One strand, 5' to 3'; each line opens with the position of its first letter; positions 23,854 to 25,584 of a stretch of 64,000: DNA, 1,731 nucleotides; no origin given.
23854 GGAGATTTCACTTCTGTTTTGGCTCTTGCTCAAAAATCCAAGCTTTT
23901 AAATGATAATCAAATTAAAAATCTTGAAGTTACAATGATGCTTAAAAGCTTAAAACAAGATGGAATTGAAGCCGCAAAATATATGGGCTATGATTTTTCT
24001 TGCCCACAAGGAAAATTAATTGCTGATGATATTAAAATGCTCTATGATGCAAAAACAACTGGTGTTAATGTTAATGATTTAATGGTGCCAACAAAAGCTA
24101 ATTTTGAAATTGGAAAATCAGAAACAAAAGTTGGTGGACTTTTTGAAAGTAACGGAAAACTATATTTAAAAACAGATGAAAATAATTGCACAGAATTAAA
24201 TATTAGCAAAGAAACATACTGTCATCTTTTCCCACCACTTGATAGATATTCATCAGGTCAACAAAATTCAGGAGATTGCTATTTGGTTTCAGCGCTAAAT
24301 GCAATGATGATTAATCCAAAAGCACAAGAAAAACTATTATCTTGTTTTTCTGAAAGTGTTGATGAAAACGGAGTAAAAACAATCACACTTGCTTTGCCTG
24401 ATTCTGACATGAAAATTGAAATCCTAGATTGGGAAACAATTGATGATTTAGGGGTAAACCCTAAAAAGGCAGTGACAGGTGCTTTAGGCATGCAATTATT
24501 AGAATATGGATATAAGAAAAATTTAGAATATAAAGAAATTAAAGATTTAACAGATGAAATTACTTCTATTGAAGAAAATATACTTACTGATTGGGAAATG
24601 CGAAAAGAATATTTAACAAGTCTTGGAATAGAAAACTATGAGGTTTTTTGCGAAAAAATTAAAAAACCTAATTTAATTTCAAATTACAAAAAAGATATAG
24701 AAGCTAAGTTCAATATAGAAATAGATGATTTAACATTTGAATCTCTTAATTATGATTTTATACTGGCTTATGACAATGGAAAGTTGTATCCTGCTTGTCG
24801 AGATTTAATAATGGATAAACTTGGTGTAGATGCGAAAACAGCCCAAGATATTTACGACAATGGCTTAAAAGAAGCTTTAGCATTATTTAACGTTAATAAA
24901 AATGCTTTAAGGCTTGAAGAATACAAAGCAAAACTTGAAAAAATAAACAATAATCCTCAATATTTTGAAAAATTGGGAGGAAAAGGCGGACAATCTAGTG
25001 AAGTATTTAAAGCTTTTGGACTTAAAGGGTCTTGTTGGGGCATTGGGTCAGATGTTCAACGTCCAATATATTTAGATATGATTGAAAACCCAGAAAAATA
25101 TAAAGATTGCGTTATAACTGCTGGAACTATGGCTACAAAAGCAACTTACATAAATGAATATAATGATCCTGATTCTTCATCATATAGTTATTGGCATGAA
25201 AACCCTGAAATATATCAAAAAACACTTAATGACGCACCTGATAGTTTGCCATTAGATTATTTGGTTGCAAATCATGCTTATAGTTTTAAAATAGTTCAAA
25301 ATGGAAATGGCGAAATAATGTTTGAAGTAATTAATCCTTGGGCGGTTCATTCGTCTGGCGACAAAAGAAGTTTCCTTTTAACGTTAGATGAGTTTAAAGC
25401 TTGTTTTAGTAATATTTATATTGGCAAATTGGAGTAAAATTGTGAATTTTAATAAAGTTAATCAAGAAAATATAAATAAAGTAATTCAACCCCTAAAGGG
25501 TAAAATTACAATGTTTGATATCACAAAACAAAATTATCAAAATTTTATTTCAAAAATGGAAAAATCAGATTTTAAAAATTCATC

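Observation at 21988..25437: Calpain-like Cys/His/Asn protease module at the end of a 1149-aa bacterial protein with a glycine-zipper hydrophobic core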

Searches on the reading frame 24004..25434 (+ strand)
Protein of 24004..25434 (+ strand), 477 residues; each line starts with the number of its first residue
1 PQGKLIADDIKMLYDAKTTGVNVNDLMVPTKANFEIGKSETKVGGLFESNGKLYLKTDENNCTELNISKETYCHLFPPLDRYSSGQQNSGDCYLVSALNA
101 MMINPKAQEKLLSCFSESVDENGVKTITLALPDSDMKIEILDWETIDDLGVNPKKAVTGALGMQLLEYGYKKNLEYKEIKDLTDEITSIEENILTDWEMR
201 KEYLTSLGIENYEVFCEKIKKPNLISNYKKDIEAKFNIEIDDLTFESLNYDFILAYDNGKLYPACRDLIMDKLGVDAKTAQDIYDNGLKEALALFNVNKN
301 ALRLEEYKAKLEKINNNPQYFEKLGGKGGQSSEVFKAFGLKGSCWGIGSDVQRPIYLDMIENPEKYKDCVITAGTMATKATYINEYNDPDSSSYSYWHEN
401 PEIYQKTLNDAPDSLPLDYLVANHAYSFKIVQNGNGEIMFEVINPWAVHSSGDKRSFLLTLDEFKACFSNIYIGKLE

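Call 13: search_solved_structures(query=A2, max_evalue=10, show_alignments=4)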
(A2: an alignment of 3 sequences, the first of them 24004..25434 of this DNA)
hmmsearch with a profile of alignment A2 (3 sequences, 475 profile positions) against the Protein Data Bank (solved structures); distinct sequences matched with E-value up to 10: 12.
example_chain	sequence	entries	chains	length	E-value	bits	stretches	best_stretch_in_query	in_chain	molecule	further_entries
3hic_A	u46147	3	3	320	0.019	17.1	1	323-419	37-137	Lin2199 protein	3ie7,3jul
3q1y_A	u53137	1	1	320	0.02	17.1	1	323-419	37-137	Lin2199 protein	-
2g0c_A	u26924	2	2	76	0.19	13.8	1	298-349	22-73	ATP-dependent RNA helicase dbpA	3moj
2av8_A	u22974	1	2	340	0.56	12.3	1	344-397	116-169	RIBONUCLEOTIDE REDUCTASE R2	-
9sig_A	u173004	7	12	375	0.66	12.1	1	344-397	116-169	Ribonucleoside-diphosphate reductase 1 subunit beta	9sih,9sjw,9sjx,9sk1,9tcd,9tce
1biq_B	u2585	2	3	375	0.66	12.1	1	344-397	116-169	PROTEIN R2 OF RIBONUCLEOTIDE REDUCTASE | Ribonucleoside-diphosphate reductase 1 beta chain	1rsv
1rsr_A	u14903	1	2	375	0.67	12.1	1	344-397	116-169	Ribonucleoside-diphosphate reductase 1 beta chain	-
1biq_A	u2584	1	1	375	0.67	12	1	344-397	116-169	PROTEIN R2 OF RIBONUCLEOTIDE REDUCTASE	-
1pfr_A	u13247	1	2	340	1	11.4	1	344-397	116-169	PROTEIN R2 OF RIBONUCLEOTIDE REDUCTASE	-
1pm2_A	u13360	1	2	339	1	11.4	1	344-397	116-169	Ribonucleoside-diphosphate reductase 1 beta chain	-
2alx_A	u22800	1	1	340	1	11.4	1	344-397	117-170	Ribonucleoside-diphosphate reductase 1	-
1av8_A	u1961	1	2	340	1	11.4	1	344-397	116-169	RIBONUCLEOTIDE REDUCTASE R2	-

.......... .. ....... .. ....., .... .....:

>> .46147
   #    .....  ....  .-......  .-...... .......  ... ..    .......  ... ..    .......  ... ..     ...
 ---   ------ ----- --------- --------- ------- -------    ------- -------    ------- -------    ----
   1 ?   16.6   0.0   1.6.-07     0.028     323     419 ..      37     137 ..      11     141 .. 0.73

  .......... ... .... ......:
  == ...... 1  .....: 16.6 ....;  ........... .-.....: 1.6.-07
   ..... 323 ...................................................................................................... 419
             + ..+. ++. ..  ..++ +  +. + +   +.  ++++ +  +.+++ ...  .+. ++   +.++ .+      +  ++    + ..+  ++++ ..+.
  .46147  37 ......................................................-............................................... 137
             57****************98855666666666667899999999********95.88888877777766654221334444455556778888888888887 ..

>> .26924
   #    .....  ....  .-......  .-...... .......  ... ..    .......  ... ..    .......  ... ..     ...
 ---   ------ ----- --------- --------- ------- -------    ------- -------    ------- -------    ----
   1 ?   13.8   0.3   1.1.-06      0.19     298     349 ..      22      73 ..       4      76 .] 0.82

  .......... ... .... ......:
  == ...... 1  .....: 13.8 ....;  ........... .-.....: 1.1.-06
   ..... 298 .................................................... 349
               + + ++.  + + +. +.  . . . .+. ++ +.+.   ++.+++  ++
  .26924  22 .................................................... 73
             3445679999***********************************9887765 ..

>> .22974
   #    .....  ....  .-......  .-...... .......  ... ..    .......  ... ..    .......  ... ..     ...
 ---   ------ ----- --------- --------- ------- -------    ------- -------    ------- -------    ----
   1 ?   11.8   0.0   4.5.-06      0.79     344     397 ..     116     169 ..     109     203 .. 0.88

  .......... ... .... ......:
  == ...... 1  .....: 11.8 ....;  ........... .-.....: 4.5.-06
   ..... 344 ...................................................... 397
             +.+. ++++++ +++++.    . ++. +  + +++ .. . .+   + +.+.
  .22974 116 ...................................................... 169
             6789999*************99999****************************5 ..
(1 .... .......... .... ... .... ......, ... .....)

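Call 21: search_protein_representatives(alignment_id=A2)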
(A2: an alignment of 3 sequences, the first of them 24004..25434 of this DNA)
Query: 3 sequences, 475 profile positions. Proteins with E-value up to 0.001 (for the whole library): 449; up to 1e-10: 269; up to 1e-30: 37. The best 150 are listed.
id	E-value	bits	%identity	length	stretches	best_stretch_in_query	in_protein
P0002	2.2e-280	946.9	-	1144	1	1-475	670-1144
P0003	2.3e-245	831.4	-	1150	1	1-475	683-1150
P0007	1.3e-123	429.9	-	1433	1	2-473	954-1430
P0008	8.6e-120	417.3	-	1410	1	1-473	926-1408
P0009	1.3e-111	390.3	-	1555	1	2-473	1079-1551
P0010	4.2e-107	375.5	-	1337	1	2-475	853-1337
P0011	4.6e-104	365.5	-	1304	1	1-474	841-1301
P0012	1.7e-91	324.0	-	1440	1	2-472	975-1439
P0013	2.4e-67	244.4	-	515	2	2-377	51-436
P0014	1.3e-66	242.0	-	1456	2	2-374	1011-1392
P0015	4.5e-65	236.9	-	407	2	35-373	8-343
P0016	2.4e-64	234.5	-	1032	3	2-225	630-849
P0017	2.0e-63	231.5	-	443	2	2-187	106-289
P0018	2.8e-63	231.0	-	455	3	3-213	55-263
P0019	1.8e-51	192.0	-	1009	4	4-196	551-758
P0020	2.5e-51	191.6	-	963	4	4-193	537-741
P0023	4.2e-45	171.1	-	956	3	4-199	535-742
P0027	1.8e-40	155.8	-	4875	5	33-127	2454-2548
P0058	5.3e-26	108.1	-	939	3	8-190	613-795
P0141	4.5e-17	78.6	-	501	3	6-215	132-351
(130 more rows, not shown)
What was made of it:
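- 24004..25434 (+): Calpain-like cysteine protease cargo module (aa 673-1149), including a conserved ~85-aa pre-region. 449 relatives at E<=1e-3 (call 21).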

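Call 26: search_protein_families(library=pfam, alignment_id=A3, max_evalue=0.01)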
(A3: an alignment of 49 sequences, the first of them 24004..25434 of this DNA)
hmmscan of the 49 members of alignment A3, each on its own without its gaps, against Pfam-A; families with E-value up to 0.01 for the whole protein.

A. member 1, window:24004-25434:+ (477 aa): 1 family
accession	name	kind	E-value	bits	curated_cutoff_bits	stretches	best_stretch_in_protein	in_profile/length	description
PF00648.27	Peptidase_C2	-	0.0086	15.6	23.8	0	85-126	51-93/297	Calpain family cysteine protease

B. families by the number of members that match (of 49 scanned): 13 families
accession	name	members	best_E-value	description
PF00648.27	Peptidase_C2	38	2.6e-08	Calpain family cysteine protease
PF15303.11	RNF111_N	1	0.0018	E3 ubiquitin-protein ligase Arkadia N-terminus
PF08329.16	ChitinaseA_N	1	0.0021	Chitinase A, N-terminal domain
PF00435.27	Spectrin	1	0.0022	Spectrin repeat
PF25450.1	Rab11-FIP3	1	0.0025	Rab11-FIP3-like domain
PF22194.2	F-93_WHD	1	0.0036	F-93, winged-helix domain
PF25736.1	Herpes_gQ2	1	0.005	Human herpesvirus-6 glycoprotein Q2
PF03961.19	FapA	1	0.0074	Flagellar Assembly Protein A beta solenoid domain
PF01628.27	HrcA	1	0.0081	HrcA protein C terminal domain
PF16326.10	ABC_tran_CTD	1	0.0083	ABC transporter C-terminal domain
PF18757.6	Nmad5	1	0.0085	Nucleotide modification associated domain 5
PF00897.23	Orbi_VP7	1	0.0093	Orbivirus inner capsid protein VP7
PF17490.7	Tnp_22_dsRBD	1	0.0098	L1 transposable element dsRBD-like domain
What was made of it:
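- On Peptidase family C2 (calpain) / Pfam PF00648: 38 of 49 members hit PF00648 at E<0.01 (best 2.6e-8), and every other family appears once (call 26).
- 38 of 49 relatives hit PF00648 at E<0.01, and no other family recurs (call 26).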

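Call 27: search_solved_structures(query=A3, max_evalue=1, show_alignments=3)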
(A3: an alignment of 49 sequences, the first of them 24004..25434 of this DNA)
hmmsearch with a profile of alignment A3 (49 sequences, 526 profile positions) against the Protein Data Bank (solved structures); distinct sequences matched with E-value up to 1: 17.
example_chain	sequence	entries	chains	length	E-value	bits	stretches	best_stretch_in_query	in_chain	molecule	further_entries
1ziv_A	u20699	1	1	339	2.2e-09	40.1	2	377-480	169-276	Calpain 9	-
2p0r_A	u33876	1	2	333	2.6e-09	39.8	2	376-479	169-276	Calpain-9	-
1zcm_A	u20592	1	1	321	3.5e-06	29.5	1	375-479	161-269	Calpain 1, large [catalytic] subunit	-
1tl9_A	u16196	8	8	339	1.6e-05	27.3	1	375-478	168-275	Calpain 1, large [catalytic] subunit | Calpain-1 catalytic subunit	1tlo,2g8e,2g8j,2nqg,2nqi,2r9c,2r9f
7w7o_A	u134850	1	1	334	3.6e-05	26.1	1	375-479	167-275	Calpain-1 catalytic subunit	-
2ary_A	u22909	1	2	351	4.2e-05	25.9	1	375-479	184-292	Calpain-1 catalytic subunit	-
1kfu_L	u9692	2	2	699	6.4e-05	25.3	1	377-479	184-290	M-CALPAIN LARGE SUBUNIT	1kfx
7x79_A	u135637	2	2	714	0.00028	23.2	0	375-479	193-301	Calpain-1 catalytic subunit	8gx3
2nqa_A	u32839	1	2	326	0.00032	23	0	382-478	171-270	Calpain-8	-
1kxr_A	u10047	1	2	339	0.011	18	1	375-478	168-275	thiol protease DOMAINS I AND II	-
6bjd_A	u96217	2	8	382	0.013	17.7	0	197-215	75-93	Calpain-3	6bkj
1mdw_A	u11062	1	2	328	0.04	16.1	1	377-479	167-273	Calpain II, catalytic subunit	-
6p3q_A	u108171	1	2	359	0.067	15.3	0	377-462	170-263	Calpain-5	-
1qxp_A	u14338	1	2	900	0.1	14.8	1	375-478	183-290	mu-like calpain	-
1df0_A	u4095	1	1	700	0.21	13.7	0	379-479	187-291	M-CALPAIN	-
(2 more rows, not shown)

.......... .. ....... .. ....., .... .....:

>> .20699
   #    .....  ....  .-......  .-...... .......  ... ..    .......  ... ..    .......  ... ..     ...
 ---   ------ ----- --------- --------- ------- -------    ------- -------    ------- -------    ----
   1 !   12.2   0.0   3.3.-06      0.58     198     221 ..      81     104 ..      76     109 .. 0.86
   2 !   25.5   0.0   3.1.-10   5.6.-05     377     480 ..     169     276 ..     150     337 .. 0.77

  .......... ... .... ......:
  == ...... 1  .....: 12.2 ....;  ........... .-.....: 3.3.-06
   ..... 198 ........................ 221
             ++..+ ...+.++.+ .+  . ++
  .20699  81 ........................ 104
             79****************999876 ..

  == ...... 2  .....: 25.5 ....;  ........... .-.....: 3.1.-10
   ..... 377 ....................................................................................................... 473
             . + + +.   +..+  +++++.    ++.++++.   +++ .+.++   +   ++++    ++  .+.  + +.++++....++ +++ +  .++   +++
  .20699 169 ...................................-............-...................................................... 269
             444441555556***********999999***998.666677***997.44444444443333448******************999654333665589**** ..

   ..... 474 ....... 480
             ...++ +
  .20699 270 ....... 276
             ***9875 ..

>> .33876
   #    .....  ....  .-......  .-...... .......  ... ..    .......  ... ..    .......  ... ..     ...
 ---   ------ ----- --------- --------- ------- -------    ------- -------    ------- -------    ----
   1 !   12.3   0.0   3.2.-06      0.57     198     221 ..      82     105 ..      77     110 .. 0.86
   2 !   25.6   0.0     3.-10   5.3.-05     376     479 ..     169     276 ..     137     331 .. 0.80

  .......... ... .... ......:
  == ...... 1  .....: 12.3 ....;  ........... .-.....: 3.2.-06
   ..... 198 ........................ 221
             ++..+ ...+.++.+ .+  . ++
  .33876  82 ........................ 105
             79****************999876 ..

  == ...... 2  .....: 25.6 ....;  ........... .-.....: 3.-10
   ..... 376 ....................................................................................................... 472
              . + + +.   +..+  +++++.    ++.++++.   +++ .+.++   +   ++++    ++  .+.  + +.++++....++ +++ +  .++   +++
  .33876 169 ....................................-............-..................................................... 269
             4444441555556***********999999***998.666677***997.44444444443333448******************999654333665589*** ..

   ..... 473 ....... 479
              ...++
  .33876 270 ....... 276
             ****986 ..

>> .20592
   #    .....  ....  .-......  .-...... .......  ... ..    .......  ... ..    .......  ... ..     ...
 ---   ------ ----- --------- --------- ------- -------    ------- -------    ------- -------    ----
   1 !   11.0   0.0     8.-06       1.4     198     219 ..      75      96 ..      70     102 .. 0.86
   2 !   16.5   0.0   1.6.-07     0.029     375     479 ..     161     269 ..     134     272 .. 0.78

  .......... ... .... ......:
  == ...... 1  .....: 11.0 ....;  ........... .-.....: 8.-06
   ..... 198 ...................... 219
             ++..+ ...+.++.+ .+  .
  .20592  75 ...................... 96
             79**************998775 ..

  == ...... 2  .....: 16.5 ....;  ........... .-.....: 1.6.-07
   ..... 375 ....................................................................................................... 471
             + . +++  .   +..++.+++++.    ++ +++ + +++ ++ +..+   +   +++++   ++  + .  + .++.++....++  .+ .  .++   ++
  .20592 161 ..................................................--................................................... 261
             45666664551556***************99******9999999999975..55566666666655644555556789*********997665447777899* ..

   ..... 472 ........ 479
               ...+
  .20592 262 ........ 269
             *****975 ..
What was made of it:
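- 24004..25434 (+): Profile against PDB calpains E=2.2e-9 (call 27).
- The aligned regions cover the Cys motif, the GG motif, HAYS and NPW (call 27). Significant profile-level hit to calpains (call 27).
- Tried and rejected: A 49-sequence profile was needed (call 27).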

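Call 35: find_homologous_proteins(query=A3, max_evalue=0.00001)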
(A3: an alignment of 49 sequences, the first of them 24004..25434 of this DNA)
Query A3 (49 sequences) (477 aa, profile of the alignment): 11 proteins with E <= 0.00001 among 8000 candidates.
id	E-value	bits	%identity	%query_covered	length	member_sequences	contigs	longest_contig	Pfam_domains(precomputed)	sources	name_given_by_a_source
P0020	3.4e-119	417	29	99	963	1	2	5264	-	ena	-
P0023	2.8e-116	408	26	99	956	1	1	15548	-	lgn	-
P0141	2.0e-110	388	25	66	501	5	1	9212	-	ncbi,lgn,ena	-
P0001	6.6e-98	347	98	100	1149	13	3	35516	-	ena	-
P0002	8.5e-96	340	70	100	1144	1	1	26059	-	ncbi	-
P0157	1.0e-89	320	36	99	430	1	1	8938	-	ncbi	-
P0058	7.1e-85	304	30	28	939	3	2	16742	-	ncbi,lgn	-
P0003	1.5e-82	296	43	100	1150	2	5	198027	-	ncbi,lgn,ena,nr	ncbi:hypothetical protein IJ425_02035 [bacterium]|nr:hypothetical protein [bacterium]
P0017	9.5e-77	277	45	40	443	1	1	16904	-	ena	-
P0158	6.4e-26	110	32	32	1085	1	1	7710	-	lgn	-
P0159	3.1e-17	81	33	25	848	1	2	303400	-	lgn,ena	-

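Call 49: predict_structure(alignment_id=A5)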
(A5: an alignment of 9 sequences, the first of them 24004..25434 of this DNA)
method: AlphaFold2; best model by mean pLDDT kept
length: 477 residues; sequences in the alignment: 9
mean_pLDDT: 89.2   pTM: 0.85
mean pLDDT of the five models: 89.2, 86.0, 85.8, 84.4, 83.4
residues with pLDDT >= 90: 311; 70-90: 147; 50-70: 14; < 50: 5
segments of 3 or more residues with pLDDT < 50: 449-453
pLDDT, mean of each block of 10 residues (from residue 1): 76 92 92 92 86 91 95 91 77 90 91 95 94 93 91 87 94 94 97 95 93 96 92 93 89 85 87 94 91 93 95 92 77 94 80 81 88 93 90 88 94 88 88 86 70 71 92 90
secondary structure, 60 per line:
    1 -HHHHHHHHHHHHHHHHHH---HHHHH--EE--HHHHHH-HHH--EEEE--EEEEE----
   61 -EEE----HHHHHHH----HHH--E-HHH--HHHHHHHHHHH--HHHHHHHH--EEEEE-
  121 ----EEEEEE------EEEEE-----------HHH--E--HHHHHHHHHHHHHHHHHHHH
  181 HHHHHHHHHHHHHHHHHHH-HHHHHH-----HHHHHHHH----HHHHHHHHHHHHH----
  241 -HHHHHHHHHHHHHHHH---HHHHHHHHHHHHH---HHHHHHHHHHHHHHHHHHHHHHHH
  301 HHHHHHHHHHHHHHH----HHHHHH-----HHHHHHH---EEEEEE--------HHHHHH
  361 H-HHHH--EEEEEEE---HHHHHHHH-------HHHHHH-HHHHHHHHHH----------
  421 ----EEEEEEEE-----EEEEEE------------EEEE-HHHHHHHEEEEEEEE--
elements in order: H2-19 H23-27 H34-39 E46-49 E52-56 E62-64 H69-75 H92-102 H105-112 E115-119 E125-130 E137-141 H161-199 H201-206 H212-219 H224-236 H242-257 H261-273 H277-315 H320-325 H331-337 E341-346 H355-361 H363-366 E369-375 H379-386 H394-399 H401-410 E425-432 E438-443 E456-459 H461-467 E468-475
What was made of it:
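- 24004..25434 (+): AF2 pLDDT 89.2 (call 49).
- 24259..24279 (+): Codons for Q758 (oxyanion-hole Gln) through C764 (nucleophile), QQNSGDC. Cys is the first residue of helix 92-102 in the model (call 49).
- On Peptidase family C2 (calpain) / Pfam PF00648: AF2 pLDDT 89.2, pTM 0.85 (call 49). Only secondary structure is available: Cys at the N-terminus of a helix, His and Asn on neighbouring strands (call 49).
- AF2 model: pLDDT 89, pTM 0.85 (call 49). High-confidence model with Cys at a helix N-terminus and His/Asn on adjacent strands (call 49).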

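Call 51: fold_search(model_id=the predicted structure, library=pdb)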
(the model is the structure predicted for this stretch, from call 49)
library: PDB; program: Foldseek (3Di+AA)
matches with E <= 10: 235; with E <= 0.001: 2
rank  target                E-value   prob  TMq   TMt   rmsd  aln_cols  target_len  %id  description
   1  2p0r_A                1.8e-04  1.00  0.21  0.29   8.3       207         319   17  Structure of Human Calpain 9 in complex with Leupeptin (released 2007-03-20)
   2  6bjd_A                9.9e-04  1.00  0.21  0.30   7.8       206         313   16  Crystal Structure of Human Calpain-3 Protease Core in Complex with E-64 (released 2018-02-07)
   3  6bgp_A                1.0e-03  1.00  0.20  0.30   8.2       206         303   16  Crystal Structure of Human Calpain-3 Protease Core Mutant-C129A (released 2018-02-07)
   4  6bkj_B                1.1e-03  1.00  0.20  0.30   8.2       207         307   15  Crystal Structure of Human Calpain-3 Protease Core in Complex with Leupeptin (released 2018-02-07)
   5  6bjd_B                1.3e-03  1.00  0.19  0.29   9.2       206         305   16  Crystal Structure of Human Calpain-3 Protease Core in Complex with E-64 (released 2018-02-07)
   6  6bjd_D                1.4e-03  1.00  0.19  0.29   9.1       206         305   16  Crystal Structure of Human Calpain-3 Protease Core in Complex with E-64 (released 2018-02-07)
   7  6bgp_B                1.4e-03  1.00  0.20  0.29   8.3       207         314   15  Crystal Structure of Human Calpain-3 Protease Core Mutant-C129A (released 2018-02-07)
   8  6bjd_C                1.7e-03  1.00  0.20  0.30   9.0       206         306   16  Crystal Structure of Human Calpain-3 Protease Core in Complex with E-64 (released 2018-02-07)
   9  6bdt_C                1.7e-03  1.00  0.20  0.29   8.7       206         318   16  Crystal Structure of Human Calpain-3 Protease Core Mutant-C129S (released 2018-02-07)
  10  6bgp_C                1.9e-03  1.00  0.20  0.29   8.2       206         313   16  Crystal Structure of Human Calpain-3 Protease Core Mutant-C129A (released 2018-02-07)
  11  2g8e                  2.4e-03  1.00  0.21  0.30   7.7       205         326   15  Calpain 1 proteolytic core in complex with SNJ-1715, a cyclic hemiacetal-type inhibitor (released 2006-06-06)
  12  6bdt_D                3.3e-03  1.00  0.20  0.28   8.5       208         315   16  Crystal Structure of Human Calpain-3 Protease Core Mutant-C129S (released 2018-02-07)
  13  6a0q_B                3.9e-03  1.00  0.16  0.22  13.2       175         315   14  The crystal structure of Lpg2622_E64 complex (released 2018-09-12)
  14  6a0q_A                4.7e-03  1.00  0.16  0.22  12.7       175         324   15  The crystal structure of Lpg2622_E64 complex (released 2018-09-12)
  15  6bkj_C                6.6e-03  1.00  0.19  0.29   9.0       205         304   16  Crystal Structure of Human Calpain-3 Protease Core in Complex with Leupeptin (released 2018-02-07)
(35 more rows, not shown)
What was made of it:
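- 24004..25434 (+): Foldseek top 12 matches are calpain cores (call 51).
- On Peptidase family C2 (calpain) / Pfam PF00648: The Foldseek top 12 PDB matches are calpain-9, -3 and -1 cores, probability 1.00, E 1.8e-4 to 3e-3 (call 51).
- Foldseek top 12 matches are all calpain cores at probability 1.00 (call 51). Foldseek TM-scores are low (call 51). Calpains rank first structurally (call 51).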
